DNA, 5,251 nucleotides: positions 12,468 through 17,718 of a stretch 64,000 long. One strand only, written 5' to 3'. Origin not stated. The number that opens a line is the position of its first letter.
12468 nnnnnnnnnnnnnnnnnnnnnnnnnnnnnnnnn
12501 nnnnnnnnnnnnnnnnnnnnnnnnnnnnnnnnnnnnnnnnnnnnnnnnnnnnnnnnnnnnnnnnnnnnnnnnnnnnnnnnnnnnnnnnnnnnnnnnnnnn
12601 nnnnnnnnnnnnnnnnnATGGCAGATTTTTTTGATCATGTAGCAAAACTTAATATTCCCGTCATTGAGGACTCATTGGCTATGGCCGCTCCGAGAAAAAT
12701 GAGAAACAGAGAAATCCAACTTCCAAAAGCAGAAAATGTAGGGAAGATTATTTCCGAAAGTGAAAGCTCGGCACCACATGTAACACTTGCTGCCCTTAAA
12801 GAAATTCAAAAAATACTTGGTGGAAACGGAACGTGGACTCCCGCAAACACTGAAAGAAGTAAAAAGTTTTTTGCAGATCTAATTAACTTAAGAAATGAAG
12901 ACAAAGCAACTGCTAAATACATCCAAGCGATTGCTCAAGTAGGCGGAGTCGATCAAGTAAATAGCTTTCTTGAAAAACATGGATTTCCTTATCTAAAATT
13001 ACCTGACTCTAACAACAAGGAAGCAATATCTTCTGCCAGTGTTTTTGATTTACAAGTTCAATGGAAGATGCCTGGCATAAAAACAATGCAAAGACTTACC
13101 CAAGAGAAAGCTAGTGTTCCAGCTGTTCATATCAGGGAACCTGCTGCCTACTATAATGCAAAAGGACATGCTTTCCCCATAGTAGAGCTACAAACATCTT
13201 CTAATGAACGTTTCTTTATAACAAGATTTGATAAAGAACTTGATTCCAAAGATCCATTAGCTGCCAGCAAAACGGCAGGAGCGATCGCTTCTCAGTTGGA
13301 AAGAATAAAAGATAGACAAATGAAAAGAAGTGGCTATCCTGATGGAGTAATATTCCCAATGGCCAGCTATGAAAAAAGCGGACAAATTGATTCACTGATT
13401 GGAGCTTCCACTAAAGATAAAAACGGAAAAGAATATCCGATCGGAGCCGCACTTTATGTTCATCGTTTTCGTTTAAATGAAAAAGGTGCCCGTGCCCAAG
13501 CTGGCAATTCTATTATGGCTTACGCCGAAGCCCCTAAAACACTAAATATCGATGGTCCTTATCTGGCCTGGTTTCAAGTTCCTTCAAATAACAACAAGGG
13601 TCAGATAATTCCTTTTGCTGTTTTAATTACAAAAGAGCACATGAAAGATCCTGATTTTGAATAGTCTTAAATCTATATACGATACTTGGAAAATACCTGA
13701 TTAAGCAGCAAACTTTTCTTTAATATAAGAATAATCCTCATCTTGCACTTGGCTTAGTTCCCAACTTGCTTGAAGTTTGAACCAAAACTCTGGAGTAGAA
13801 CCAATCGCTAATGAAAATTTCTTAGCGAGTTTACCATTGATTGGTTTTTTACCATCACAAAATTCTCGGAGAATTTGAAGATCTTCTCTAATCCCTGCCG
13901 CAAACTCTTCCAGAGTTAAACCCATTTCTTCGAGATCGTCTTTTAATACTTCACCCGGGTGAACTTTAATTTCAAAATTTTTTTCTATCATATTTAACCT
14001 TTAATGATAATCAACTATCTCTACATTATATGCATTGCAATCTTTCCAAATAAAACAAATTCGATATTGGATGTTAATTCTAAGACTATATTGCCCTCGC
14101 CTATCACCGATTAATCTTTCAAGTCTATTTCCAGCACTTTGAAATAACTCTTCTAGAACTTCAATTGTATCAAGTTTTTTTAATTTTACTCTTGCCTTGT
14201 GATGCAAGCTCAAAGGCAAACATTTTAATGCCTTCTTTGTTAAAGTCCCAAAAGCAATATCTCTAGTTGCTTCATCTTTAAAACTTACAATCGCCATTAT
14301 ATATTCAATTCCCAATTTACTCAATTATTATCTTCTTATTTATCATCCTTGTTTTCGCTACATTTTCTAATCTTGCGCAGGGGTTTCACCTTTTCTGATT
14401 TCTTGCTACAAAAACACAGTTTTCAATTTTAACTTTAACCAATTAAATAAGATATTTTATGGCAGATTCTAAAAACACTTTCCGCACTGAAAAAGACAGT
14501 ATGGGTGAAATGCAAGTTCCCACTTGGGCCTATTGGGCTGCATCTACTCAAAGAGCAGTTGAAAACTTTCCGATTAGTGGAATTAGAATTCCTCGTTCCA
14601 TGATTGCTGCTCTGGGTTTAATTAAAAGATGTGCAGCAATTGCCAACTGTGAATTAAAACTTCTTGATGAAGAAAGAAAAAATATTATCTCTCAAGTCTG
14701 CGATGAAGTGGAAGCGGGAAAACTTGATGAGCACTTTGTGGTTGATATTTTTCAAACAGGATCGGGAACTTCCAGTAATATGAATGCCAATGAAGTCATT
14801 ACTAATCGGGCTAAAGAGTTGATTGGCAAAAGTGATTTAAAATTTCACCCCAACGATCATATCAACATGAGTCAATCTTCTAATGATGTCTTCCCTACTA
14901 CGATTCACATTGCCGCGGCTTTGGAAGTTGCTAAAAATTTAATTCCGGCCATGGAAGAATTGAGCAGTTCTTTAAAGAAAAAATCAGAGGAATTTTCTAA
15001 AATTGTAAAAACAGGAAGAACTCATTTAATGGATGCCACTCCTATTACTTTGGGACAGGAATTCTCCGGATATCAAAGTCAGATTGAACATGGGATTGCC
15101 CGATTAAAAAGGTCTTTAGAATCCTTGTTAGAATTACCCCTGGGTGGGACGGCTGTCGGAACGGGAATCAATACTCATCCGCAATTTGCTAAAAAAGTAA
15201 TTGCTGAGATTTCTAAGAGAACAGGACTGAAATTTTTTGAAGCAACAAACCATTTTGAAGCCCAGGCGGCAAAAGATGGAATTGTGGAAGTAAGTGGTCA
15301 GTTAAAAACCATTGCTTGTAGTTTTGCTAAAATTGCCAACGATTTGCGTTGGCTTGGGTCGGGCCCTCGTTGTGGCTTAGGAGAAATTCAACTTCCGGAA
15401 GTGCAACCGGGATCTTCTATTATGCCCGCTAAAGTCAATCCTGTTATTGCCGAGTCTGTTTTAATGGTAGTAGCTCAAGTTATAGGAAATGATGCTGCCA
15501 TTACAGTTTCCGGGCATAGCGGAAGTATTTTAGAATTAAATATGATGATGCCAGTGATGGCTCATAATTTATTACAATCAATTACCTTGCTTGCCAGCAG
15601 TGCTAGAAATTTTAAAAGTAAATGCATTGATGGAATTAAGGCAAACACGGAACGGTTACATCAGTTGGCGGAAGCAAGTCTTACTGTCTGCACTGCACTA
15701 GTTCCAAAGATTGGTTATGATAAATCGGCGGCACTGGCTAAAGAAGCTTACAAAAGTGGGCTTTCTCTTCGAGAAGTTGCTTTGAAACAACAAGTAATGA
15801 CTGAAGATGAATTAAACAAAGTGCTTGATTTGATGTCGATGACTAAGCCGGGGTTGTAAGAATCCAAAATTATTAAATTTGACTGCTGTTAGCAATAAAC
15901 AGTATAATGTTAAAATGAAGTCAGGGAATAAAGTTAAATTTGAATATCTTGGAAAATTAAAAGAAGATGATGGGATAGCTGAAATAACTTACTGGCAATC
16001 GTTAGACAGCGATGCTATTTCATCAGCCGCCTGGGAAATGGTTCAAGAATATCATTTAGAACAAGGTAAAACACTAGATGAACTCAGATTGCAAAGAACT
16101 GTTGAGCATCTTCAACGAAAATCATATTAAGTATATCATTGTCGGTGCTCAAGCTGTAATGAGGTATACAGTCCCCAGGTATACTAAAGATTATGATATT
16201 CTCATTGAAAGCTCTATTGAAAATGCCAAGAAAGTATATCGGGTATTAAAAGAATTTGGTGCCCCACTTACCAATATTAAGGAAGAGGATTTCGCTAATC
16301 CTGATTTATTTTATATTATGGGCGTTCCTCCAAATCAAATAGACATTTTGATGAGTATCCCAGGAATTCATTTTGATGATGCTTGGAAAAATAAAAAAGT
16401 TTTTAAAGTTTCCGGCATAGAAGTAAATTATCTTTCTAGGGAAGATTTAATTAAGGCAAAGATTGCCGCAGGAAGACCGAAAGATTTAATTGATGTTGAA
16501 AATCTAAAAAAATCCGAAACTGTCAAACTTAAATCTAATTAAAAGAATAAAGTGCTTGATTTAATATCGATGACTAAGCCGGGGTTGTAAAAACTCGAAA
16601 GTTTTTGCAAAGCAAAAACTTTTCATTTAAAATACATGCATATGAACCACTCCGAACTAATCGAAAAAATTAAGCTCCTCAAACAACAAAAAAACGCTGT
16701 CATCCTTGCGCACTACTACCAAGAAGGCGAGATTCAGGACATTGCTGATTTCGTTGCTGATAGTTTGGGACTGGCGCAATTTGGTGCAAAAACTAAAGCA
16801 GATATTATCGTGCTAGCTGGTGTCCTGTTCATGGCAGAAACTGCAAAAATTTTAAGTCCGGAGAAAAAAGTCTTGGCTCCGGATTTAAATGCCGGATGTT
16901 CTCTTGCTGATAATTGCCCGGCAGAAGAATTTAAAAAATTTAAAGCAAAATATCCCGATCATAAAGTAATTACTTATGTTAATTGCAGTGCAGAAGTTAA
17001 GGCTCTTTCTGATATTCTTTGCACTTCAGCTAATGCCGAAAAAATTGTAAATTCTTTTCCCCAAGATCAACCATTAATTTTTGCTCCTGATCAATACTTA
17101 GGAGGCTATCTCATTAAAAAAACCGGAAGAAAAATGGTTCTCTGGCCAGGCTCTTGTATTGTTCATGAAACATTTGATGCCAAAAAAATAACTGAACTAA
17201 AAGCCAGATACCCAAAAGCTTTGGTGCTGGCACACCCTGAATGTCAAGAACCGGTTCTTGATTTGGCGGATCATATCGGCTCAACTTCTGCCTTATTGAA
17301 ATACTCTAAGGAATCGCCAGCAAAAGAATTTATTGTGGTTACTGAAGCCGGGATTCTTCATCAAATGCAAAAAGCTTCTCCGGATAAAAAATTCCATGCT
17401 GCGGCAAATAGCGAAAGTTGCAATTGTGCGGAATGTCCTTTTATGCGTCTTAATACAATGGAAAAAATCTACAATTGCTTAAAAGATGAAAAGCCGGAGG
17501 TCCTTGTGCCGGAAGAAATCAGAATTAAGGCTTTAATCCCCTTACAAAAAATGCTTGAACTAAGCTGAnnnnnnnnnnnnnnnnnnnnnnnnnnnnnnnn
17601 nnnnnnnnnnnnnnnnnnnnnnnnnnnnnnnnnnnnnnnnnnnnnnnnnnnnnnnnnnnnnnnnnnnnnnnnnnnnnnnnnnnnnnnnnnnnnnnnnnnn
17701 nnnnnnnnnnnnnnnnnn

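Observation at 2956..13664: Candidate new system: diverged F-type pilus-assembly module linked to Cys-peptidase cargo and a serpin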

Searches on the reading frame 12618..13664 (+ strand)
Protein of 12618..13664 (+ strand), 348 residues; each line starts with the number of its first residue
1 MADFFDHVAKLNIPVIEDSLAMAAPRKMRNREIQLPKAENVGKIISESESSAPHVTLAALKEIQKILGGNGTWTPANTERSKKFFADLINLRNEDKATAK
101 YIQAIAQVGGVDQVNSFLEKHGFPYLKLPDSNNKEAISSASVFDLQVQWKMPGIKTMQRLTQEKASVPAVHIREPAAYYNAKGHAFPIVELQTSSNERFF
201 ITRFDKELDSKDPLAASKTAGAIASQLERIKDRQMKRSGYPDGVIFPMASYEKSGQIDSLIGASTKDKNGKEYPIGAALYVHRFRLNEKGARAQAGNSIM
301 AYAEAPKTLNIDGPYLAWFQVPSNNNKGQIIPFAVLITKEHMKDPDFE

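Call 4: search_protein_families(library=pfam, proteins=[window:12618-13664:+], max_evalue=1)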
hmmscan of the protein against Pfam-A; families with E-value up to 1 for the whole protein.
window:12618-13664:+ (348 aa): 2 families
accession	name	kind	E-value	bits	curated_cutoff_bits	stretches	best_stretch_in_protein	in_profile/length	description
PF17225.8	DUF5301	-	0.085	13.9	23.1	1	30-67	2-39/97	Domain of unknown function (DUF5300)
PF23509.1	MSMEG_3727_PQQ-assoc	-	0.17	11.8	27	1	301-339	98-136/152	MSMEG_3727, PQQ-associated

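Call 5: search_protein_families(library=ncbifam, proteins=[window:12618-13664:+], max_evalue=1)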
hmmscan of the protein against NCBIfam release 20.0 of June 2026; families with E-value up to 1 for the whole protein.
window:12618-13664:+ (348 aa): 0 families

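Call 11: search_solved_structures(query=window:12618-13664:+, max_evalue=10)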
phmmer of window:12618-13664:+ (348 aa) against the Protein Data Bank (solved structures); distinct sequences matched with E-value up to 10: 0.

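Call 26: find_homologous_proteins(query=window:12618-13664:+, max_evalue=0.001)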
Query window:12618-13664:+ (348 aa): 6 proteins with E <= 0.001 among 3885 candidates.
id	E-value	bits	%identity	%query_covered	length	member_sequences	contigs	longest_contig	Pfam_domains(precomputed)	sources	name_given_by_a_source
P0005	3.1e-228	774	100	100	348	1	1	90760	-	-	-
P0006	1.6e-172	591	76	99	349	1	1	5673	-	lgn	-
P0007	5.6e-122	425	58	99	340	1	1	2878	-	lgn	-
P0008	1.3e-119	417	57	99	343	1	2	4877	-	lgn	-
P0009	7.9e-92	326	50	100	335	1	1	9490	-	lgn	-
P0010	6.1e-26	109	34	86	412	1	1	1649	-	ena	-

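Call 27: find_encoding_contigs(protein=P0009, flank=10000, max_places=3)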
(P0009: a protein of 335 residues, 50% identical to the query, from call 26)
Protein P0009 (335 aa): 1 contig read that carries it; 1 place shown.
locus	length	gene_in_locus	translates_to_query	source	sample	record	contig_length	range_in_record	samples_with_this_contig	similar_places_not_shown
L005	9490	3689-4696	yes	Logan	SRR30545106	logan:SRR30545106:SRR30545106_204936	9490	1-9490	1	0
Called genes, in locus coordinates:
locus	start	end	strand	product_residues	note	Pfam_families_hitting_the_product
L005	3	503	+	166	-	?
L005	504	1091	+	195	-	-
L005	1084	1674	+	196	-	-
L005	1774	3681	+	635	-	-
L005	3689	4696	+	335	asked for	-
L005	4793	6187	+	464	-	PF00206:Lyase_1, PF10415:FumaraseC_C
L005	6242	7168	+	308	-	PF02445:NadA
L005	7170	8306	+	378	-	PF00155:Aminotran_1_2 (weak), PF00266:Aminotran_5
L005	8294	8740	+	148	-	-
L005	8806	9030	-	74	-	PF00808:CBFD_NFYB_HMF (weak)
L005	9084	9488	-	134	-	?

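Call 28: find_encoding_contigs(protein=P0006, flank=10000, max_places=3)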
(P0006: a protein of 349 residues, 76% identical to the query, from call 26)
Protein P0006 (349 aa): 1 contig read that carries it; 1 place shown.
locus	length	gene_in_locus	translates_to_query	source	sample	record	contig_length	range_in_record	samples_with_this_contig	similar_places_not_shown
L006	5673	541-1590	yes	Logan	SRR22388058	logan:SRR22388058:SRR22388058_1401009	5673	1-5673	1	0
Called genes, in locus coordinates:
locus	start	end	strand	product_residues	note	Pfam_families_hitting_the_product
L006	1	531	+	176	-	?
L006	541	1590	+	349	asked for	-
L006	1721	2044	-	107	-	PF02452:PemK_toxin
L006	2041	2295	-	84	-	-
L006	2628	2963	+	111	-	PF05973:Gp49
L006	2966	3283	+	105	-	PF13412:HTH_24 (faint), PF13744:HTH_37, PF04545:Sigma70_r4 (weak), PF12844:HTH_19 (weak), PF01381:HTH_3, PF13443:HTH_26 (weak)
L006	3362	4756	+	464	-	PF00206:Lyase_1, PF10415:FumaraseC_C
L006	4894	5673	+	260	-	?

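Call 29: find_encoding_contigs(protein=P0008, flank=10000, max_places=3)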
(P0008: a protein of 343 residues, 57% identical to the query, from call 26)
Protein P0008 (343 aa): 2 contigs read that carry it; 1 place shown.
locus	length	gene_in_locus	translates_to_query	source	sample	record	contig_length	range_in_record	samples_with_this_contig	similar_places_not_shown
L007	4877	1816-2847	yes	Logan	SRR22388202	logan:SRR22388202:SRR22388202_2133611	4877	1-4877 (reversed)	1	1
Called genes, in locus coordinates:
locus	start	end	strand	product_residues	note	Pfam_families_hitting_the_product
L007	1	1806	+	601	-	?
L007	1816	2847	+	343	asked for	-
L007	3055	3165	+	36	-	-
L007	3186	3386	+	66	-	PF05973:Gp49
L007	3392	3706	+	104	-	PF13518:HTH_28 (faint), PF13412:HTH_24 (faint), PF13744:HTH_37, PF04545:Sigma70_r4 (weak), PF12844:HTH_19 (weak), PF01381:HTH_3, PF13443:HTH_26 (weak)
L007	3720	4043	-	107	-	PF02452:PemK_toxin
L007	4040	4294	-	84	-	-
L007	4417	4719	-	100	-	-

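Call 73: search_solved_structures(query=A8, max_evalue=10, show_alignments=2)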
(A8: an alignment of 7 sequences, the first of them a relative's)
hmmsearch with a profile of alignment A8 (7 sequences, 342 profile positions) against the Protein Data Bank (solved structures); distinct sequences matched with E-value up to 10: 25.
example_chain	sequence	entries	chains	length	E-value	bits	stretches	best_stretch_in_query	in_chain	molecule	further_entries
8yf5_E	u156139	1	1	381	0.0011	21.5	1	30-123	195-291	Exonuclease Rat1p and Rai1p interacting protein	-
3lw2_A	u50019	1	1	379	0.14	14.5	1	258-314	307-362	Plasminogen activator inhibitor 1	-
5zlz_I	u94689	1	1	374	0.14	14.5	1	259-313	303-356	Plasminogen activator inhibitor 1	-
3ut3_A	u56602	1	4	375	0.14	14.5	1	259-313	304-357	Plasminogen activator inhibitor 1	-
4g8o_A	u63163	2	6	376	0.14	14.4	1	259-313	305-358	Plasminogen activator inhibitor 1 | Plasminogen activator inhibitor-1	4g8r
1b3k_A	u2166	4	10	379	0.15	14.4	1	259-313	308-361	PLASMINOGEN ACTIVATOR INHIBITOR-1 | Plasminogen activator inhibitor 1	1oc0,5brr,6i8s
1dvm_A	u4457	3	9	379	0.16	14.3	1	259-313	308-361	PLASMINOGEN ACTIVATOR INHIBITOR-1 | Plasminogen activator inhibitor 1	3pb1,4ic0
3cvm_A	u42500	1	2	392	0.16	14.3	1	259-313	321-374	Plasminogen activator inhibitor 1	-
1db2_A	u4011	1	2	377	0.17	14.2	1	260-312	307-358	PLASMINOGEN ACTIVATOR INHIBITOR-1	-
3eox_A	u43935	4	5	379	0.17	14.2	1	260-312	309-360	Plasminogen activator inhibitor 1 | Plasminogen Activator Inhibitor-1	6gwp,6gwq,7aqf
7qtz_A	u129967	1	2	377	0.23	13.8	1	266-327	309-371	Putative salivary serpin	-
1dvn_A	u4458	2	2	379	0.24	13.7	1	258-312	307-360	PLASMINOGEN ACTIVATOR INHIBITOR-1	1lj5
4aqh_A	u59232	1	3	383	0.24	13.7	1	258-312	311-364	PLASMINOGEN ACTIVATOR INHIBITOR 1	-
2vod_A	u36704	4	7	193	0.24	13.7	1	55-143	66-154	LUPUS LA PROTEIN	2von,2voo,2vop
1yty_A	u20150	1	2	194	0.25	13.7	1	55-143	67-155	Lupus La protein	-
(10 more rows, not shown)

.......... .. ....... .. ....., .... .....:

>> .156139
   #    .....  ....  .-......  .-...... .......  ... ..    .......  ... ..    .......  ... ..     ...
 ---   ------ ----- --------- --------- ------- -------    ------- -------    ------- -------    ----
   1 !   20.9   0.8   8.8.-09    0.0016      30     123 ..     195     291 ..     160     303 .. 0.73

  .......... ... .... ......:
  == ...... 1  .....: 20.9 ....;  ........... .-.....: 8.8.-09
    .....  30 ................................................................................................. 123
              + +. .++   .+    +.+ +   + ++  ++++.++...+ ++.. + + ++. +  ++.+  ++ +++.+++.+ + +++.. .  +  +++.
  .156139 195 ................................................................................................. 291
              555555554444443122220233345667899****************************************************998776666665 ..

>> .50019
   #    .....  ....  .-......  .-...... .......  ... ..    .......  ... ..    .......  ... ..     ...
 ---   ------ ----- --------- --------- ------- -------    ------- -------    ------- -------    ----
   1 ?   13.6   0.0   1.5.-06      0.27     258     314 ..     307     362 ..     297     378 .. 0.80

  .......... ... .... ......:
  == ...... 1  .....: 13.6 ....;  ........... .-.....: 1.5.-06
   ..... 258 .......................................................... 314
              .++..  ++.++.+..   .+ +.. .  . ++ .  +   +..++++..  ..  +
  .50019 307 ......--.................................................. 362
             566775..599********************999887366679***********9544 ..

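Call 82: find_encoding_contigs(protein=P0007, flank=6000, max_places=3)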
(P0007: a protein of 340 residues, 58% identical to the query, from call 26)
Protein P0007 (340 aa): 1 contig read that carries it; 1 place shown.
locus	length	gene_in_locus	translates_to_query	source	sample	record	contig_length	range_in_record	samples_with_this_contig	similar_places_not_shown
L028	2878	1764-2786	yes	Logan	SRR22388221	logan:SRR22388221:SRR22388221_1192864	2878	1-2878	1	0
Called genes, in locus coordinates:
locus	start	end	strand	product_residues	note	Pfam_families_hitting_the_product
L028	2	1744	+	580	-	?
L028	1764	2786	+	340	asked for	-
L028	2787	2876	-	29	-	?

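Call 83: predict_structure(alignment_id=A8)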
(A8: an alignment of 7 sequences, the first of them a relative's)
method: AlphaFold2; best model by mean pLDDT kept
length: 348 residues; sequences in the alignment: 7
mean_pLDDT: 40.2   pTM: 0.38
mean pLDDT of the five models: 40.2, 39.0, 38.1, 35.6, 33.7
residues with pLDDT >= 90: 0; 70-90: 7; 50-70: 91; < 50: 250
segments of 3 or more residues with pLDDT < 50: 1-82, 94-110, 133-184, 191-196, 234-312, 325-327, 341-348
pLDDT, mean of each block of 10 residues (from residue 1): 29 25 27 27 27 37 34 33 51 44 39 56 54 41 28 31 34 29 49 50 65 63 67 47 28 31 41 39 26 25 27 56 54 57 37
secondary structure, 60 per line:
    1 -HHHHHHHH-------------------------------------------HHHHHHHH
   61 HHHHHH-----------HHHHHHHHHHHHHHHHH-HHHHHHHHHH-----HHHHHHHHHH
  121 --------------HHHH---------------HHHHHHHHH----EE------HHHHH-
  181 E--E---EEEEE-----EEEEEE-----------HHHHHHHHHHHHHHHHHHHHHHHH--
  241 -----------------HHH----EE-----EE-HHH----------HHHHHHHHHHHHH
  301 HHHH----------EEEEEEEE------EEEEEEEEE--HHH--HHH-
elements in order: H2-9 H53-66 H78-94 H96-105 H111-120 H135-138 H154-162 H175-179 E188-192 E198-203 H215-238 H288-304 E315-322 E329-337

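Call 84: search_protein_families(library=pfam, alignment_id=A8, max_evalue=10)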
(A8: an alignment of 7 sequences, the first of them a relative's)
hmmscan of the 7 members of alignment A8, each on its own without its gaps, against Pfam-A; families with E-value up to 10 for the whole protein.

A. member 1, P0005 (348 aa): 2 families
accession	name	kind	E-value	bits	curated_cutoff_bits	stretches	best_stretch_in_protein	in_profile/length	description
PF17225.8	DUF5301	-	0.085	13.9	23.1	1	30-67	2-39/97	Domain of unknown function (DUF5300)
PF23509.1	MSMEG_3727_PQQ-assoc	-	0.17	11.8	27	1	301-339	98-136/152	MSMEG_3727, PQQ-associated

B. families by the number of members that match (of 7 scanned): 7 families
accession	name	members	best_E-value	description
PF10069.14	DICT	1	0.013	Sensory domain in DIguanylate Cyclases and Two-component system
PF20930.2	Dicer_PBD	1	0.037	Dicer, partner-binding domain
PF07555.19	NAGidase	1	0.052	beta-N-acetylglucosaminidase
PF23953.1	TPR_COPA_B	1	0.053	COPA/B TPR domain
PF17225.8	DUF5301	1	0.085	Domain of unknown function (DUF5300)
PF23509.1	MSMEG_3727_PQQ-assoc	1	0.17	MSMEG_3727, PQQ-associated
PF13145.12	Rotamase_2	1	0.61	PPIC-type PPIASE domain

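Call 125: search_protein_families(library=pfam, proteins=[L005:1774-3681:+, L028:2-1744:+], max_evalue=1)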
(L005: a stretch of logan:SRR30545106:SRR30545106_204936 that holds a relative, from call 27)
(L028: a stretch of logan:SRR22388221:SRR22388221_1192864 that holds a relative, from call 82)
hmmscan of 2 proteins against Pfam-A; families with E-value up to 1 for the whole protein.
L005:1774-3681:+ (635 aa): 3 families
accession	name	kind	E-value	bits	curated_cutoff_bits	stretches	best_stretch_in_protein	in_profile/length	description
PF21827.1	New_glue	-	0.039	14.1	31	1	164-186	33-54/94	New glue protein family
PF15123.11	DUF4562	-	0.056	13.9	27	1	26-100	16-88/115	Domain of unknown function (DUF4562)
PF05263.17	DUF722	-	0.33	11.6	29.8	1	167-212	38-81/134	Protein of unknown function (DUF722)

L028:2-1744:+ (580 aa): 0 families

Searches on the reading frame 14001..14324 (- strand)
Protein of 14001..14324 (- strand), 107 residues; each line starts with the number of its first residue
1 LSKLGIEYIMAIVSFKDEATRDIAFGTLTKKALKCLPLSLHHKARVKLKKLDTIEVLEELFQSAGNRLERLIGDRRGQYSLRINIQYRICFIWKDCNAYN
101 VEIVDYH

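Call 113: search_protein_families(library=pfam, proteins=[window:14001-14324:-], max_evalue=0.001)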
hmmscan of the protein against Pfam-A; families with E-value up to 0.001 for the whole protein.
window:14001-14324:- (107 aa): 1 family
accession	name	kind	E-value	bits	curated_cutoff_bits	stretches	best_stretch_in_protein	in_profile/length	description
PF05015.19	HigB-like_toxin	-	2.4e-12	47.6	27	1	35-107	20-91/91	RelE-like toxin of type II toxin-antitoxin system HigB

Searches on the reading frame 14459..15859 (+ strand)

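Call 113: search_protein_families(library=pfam, proteins=[window:14459-15859:+], max_evalue=0.001)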
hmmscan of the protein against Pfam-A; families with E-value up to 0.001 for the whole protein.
window:14459-15859:+ (466 aa): 2 families
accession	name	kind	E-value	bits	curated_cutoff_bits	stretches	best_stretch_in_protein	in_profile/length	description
PF00206.25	Lyase_1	-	5.4e-100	335.2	27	1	16-343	1-312/312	Lyase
PF10415.14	FumaraseC_C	-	4.1e-20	72.4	32.5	1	411-463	2-54/54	Fumarase C C-terminus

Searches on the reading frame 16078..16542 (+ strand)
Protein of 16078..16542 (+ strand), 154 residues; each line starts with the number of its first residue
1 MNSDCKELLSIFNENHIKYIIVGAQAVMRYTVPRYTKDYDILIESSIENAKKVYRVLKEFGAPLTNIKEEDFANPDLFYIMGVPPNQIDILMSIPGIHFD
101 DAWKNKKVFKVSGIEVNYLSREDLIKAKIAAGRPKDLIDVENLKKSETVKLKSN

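Call 113: search_protein_families(library=pfam, proteins=[window:16078-16542:+], max_evalue=0.001)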
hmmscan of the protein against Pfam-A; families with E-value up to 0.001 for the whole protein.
window:16078-16542:+ (154 aa): 2 families
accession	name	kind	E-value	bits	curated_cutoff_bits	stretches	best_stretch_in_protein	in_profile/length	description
PF19502.5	DUF6036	-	3.1e-08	34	23.6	1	11-144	13-119/164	Nucleotidyltransferase of unknown function (DUF6036)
PF09970.15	DUF2204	-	0.00057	20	20.3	1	4-144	4-145/181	Nucleotidyl transferase of unknown function (DUF2204)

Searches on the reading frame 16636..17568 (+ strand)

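Call 113: search_protein_families(library=pfam, proteins=[window:16636-17568:+], max_evalue=0.001)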
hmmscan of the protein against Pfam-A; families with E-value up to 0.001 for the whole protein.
window:16636-17568:+ (310 aa): 1 family
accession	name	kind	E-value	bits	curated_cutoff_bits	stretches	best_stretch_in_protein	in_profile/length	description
PF02445.21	NadA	-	9.1e-123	409.5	27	1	10-308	1-295/295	Quinolinate synthetase A protein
